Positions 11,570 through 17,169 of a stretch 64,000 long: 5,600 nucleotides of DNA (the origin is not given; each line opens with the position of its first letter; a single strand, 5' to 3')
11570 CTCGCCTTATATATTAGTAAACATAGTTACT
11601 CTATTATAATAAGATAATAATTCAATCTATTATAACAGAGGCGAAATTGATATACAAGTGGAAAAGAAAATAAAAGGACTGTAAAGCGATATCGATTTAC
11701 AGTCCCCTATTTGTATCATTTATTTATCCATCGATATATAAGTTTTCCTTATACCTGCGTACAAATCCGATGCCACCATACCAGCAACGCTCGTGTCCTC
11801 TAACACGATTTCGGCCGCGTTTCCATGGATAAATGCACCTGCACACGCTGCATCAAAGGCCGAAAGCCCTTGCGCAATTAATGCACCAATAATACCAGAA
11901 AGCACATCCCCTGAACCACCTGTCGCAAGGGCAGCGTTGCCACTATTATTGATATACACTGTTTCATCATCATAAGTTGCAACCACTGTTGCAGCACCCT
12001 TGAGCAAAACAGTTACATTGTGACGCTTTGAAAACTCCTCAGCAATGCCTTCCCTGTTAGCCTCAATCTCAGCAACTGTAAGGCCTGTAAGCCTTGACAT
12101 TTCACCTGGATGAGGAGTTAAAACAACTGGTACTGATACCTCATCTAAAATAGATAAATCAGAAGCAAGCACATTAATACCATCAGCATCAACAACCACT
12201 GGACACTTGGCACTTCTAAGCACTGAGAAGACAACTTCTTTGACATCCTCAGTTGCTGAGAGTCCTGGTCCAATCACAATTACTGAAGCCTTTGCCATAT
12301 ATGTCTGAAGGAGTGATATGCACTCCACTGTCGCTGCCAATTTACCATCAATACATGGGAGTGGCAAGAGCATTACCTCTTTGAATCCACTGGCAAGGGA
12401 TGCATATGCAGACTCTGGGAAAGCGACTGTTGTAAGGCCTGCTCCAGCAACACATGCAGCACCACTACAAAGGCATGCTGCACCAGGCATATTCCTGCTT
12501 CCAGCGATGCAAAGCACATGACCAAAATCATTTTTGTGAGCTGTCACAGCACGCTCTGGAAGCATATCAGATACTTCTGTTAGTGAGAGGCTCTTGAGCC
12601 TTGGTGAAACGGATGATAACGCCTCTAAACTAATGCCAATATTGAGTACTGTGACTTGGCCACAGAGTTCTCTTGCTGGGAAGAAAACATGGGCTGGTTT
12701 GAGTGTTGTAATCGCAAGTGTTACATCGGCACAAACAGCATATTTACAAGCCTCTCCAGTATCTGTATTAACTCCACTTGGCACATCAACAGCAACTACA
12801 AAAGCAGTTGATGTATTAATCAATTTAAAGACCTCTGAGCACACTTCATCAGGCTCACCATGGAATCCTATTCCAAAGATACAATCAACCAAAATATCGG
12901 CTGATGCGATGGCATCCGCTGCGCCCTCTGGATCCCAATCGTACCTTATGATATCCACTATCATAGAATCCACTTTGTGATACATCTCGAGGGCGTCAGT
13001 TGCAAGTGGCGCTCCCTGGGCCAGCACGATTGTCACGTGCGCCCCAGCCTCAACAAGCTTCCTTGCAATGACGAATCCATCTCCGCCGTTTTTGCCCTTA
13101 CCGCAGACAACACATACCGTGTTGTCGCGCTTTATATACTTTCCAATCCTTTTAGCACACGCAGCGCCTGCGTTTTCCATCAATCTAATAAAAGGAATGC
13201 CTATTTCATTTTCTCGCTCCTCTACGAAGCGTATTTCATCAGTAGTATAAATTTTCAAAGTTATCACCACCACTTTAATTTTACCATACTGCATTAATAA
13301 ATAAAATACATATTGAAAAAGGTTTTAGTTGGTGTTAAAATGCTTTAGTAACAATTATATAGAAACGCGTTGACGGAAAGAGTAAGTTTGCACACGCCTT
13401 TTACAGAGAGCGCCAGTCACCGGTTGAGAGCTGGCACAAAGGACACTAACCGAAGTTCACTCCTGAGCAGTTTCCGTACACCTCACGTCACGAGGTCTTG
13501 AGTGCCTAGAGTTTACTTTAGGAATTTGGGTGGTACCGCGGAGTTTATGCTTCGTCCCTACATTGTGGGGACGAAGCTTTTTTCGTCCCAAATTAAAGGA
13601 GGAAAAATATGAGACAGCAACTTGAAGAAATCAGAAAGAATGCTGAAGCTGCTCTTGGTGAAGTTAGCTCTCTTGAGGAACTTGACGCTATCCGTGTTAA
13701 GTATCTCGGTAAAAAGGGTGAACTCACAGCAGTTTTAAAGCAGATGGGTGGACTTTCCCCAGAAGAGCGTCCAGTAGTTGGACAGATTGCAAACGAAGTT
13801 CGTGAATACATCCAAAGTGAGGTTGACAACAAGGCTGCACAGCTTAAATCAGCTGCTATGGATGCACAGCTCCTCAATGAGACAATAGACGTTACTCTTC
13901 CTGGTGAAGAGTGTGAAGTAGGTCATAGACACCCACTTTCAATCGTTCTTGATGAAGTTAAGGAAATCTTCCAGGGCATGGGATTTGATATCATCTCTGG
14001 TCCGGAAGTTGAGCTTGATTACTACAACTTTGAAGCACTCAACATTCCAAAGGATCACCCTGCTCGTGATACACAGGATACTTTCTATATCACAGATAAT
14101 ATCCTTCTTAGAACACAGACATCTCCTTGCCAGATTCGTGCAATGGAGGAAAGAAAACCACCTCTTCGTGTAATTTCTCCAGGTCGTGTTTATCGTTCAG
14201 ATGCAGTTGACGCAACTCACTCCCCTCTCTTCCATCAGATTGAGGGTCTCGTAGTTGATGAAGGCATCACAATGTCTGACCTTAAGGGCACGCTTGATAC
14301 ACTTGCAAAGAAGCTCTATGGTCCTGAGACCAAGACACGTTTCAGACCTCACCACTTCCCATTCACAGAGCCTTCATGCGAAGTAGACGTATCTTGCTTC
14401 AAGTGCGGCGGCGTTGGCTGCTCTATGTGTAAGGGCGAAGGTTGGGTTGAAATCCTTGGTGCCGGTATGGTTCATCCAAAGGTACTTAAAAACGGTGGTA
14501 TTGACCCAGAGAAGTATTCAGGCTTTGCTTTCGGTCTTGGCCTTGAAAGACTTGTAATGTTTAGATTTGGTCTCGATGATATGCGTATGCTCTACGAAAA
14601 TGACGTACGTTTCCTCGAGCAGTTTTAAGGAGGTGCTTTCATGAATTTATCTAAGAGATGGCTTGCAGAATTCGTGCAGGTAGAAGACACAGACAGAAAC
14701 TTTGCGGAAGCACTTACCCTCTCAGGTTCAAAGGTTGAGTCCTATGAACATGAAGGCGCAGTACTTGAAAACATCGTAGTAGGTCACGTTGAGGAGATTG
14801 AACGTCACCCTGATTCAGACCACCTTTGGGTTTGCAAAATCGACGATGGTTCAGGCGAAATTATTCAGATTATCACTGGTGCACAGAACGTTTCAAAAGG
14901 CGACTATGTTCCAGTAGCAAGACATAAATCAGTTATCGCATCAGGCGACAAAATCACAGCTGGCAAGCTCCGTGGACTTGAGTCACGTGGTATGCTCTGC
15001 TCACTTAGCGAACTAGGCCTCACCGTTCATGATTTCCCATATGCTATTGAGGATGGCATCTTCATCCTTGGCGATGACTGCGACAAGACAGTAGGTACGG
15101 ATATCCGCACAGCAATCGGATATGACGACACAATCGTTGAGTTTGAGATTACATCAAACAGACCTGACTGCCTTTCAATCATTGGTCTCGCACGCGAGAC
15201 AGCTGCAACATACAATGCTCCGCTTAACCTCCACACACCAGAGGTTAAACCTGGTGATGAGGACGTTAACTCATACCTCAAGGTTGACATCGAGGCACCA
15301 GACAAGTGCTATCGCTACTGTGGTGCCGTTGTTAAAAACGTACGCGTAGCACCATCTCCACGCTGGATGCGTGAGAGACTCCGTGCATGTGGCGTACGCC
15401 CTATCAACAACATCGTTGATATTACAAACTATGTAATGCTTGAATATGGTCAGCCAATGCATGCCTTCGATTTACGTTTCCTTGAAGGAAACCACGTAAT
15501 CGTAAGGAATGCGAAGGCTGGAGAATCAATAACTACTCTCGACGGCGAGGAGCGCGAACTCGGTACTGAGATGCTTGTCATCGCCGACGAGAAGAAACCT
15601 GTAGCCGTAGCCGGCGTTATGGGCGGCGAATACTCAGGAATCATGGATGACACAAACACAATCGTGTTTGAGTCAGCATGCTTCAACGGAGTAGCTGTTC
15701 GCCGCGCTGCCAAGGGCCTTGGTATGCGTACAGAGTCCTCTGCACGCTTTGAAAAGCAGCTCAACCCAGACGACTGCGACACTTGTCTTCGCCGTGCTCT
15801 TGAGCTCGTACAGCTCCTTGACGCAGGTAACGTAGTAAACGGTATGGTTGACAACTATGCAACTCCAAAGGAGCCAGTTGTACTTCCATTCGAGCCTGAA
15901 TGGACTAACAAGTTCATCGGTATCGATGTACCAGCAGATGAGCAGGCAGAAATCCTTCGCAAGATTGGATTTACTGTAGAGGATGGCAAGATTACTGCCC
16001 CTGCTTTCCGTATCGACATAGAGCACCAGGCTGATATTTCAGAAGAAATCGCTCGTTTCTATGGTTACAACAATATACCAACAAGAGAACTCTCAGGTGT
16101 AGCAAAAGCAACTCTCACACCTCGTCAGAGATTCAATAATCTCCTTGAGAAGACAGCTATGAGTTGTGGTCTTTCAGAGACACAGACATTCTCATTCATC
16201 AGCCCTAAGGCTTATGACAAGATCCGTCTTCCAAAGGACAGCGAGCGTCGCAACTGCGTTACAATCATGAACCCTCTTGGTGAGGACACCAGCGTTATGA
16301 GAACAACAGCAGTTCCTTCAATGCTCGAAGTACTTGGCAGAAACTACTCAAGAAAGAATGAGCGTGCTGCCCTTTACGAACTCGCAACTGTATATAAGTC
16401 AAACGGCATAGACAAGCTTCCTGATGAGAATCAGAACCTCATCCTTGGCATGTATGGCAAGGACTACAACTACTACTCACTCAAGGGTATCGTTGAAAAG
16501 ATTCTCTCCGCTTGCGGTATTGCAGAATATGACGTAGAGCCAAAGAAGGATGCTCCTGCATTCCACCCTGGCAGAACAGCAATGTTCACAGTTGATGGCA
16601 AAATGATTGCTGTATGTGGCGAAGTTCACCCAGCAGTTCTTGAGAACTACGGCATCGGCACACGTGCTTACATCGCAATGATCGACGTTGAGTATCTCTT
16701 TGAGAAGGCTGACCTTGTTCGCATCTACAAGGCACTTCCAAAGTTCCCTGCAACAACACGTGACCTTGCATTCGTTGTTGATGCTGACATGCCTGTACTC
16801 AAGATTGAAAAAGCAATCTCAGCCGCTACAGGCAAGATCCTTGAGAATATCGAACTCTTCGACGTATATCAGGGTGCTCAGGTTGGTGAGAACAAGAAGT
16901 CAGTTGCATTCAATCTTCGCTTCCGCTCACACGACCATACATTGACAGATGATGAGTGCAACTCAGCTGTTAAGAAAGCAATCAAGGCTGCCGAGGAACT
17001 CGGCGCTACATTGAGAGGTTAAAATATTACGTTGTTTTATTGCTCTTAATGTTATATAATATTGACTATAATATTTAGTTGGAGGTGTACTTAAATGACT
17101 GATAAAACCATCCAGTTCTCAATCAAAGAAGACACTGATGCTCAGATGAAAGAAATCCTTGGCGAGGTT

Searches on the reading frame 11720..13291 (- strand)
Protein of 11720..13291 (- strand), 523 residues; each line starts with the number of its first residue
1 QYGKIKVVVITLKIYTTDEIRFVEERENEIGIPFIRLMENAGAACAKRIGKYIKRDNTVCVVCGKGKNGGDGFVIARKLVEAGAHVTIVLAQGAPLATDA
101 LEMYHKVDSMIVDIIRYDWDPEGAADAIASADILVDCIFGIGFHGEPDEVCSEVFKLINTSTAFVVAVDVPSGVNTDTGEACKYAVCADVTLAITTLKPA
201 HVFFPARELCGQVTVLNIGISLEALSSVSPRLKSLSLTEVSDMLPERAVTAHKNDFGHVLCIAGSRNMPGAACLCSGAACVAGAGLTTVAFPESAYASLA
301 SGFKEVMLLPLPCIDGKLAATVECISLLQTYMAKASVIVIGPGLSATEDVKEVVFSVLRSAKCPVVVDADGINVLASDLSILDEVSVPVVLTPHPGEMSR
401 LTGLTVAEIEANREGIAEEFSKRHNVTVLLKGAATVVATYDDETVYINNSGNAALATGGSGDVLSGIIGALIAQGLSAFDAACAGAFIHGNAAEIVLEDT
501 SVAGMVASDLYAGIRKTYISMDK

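Call 61: search_protein_families(library=pfam, proteins=[window:11720-13291:-], max_evalue=0.00001)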
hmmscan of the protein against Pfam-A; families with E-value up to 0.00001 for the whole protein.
window:11720-13291:- (523 aa): 3 families
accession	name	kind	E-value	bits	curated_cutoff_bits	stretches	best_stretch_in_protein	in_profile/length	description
PF01256.23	Carb_kinase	-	5.5e-61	206.5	27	1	259-512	1-238/242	NAD(P)H-hydrate dehydratase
PF03853.21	YjeF_N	-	8.3e-42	143.5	24.9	1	36-199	3-168/169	YjeF-related protein N-terminus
PF08543.17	Phos_pyr_kin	-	4.5e-07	29.9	27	1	330-487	54-227/246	Phosphomethylpyrimidine kinase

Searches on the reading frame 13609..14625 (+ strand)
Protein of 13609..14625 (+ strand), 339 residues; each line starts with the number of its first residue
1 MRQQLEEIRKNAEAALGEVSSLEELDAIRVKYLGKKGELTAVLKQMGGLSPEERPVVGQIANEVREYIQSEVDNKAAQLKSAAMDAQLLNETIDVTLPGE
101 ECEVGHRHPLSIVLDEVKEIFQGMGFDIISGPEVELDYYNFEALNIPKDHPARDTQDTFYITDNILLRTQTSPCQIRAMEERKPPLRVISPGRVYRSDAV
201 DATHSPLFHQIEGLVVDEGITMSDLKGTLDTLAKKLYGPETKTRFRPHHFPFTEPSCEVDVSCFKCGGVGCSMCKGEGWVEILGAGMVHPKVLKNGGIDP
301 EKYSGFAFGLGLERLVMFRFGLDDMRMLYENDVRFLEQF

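Call 62: search_protein_families(library=pfam, proteins=[window:13609-14625:+], max_evalue=0.00001)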
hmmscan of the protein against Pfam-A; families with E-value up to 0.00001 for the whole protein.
window:13609-14625:+ (339 aa): 2 families
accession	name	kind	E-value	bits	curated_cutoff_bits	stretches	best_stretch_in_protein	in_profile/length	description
PF01409.25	tRNA-synt_2d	-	5.2e-105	350.8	19.8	1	92-339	1-246/246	tRNA synthetases class II core domain (F)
PF02912.23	Phe_tRNA-synt_N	-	3.3e-27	94.7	22.3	1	20-88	1-69/69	Aminoacyl tRNA synthetase class II, N-terminal domain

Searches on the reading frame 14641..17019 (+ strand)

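Call 62: search_protein_families(library=pfam, proteins=[window:14641-17019:+], max_evalue=0.00001)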
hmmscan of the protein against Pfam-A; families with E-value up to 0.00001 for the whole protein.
window:14641-17019:+ (793 aa): 5 families
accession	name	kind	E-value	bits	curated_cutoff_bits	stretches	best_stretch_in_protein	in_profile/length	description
PF03483.22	B3_4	-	5e-68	228.5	29.3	1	222-391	1-170/174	B3/4 domain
PF17759.6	tRNA_synthFbeta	-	7.7e-60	202.4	22.4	1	479-682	1-213/214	Phenylalanyl tRNA synthetase beta chain CLM domain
PF03147.19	FDX-ACB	-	2.5e-30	105.2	31.1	1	700-792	1-94/94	Ferredoxin-fold anticodon binding domain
PF01588.26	tRNA_bind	-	1.9e-20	73.2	27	1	45-125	1-77/96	Putative tRNA binding domain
PF03484.21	B5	-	6.7e-19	68.3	28.6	1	417-476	3-67/67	tRNA synthetase B5 domain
